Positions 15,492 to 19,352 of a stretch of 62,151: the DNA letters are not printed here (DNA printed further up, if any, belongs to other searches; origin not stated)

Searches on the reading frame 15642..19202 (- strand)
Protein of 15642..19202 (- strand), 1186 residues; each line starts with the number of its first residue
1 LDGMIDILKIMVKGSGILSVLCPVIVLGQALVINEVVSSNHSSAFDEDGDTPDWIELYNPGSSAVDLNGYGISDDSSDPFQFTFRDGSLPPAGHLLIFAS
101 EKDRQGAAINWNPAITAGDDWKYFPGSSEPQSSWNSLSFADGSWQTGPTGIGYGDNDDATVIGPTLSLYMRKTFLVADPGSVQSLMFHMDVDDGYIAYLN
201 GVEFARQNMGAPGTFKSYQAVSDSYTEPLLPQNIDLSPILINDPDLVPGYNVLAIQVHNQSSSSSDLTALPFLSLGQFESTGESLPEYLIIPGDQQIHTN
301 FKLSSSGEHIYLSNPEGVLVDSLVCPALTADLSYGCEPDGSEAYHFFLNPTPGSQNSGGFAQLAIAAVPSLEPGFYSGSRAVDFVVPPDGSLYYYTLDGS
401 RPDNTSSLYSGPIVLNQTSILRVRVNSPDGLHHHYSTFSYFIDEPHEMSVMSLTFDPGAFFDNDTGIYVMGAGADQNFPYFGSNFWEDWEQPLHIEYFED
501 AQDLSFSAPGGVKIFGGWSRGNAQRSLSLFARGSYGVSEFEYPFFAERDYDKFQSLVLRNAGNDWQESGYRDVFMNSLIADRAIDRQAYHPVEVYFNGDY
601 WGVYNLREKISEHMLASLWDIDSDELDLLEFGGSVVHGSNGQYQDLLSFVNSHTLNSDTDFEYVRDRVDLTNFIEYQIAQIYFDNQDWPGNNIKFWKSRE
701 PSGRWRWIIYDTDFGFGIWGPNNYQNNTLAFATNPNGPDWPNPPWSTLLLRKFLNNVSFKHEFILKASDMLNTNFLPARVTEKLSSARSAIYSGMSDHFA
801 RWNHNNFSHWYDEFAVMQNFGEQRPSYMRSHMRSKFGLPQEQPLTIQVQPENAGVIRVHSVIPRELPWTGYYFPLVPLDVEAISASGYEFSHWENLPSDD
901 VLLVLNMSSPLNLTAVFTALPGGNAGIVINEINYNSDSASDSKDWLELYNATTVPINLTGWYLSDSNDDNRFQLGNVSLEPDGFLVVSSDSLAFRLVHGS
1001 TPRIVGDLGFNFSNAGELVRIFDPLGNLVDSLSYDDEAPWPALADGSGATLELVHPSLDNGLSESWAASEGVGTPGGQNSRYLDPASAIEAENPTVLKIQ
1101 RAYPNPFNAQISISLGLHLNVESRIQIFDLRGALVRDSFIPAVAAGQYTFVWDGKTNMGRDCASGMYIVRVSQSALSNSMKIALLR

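Call 12: search_protein_families(library=pfam, proteins=[window:15642-19202:-], max_evalue=0.001)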
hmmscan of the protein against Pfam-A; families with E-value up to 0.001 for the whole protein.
window:15642-19202:- (1186 aa): 6 families
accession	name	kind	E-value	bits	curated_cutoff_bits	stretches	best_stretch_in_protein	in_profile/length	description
PF08757.17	CotH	-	5.7e-44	151.4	23.8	1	512-828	1-322/322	CotH kinase protein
PF00932.25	LTD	-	9.9e-35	119.7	34.3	2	924-1034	5-107/109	Lamin Tail Domain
PF13860.13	FlgD_ig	-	1.6e-09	38.1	27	1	1120-1174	21-76/79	FlgD Ig-like domain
PF13287.12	Fn3_assoc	-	2e-09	37.8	23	1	394-439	13-58/59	Fn3 associated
PF13290.12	CHB_HEX_C_1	-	7.5e-09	35.8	22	1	373-425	3-55/67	Chitobiase/beta-hexosaminidase C-terminal domain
PF18962.6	Por_Secre_tail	-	5.7e-06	27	27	1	1103-1181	2-72/75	Secretion system C-terminal sorting domain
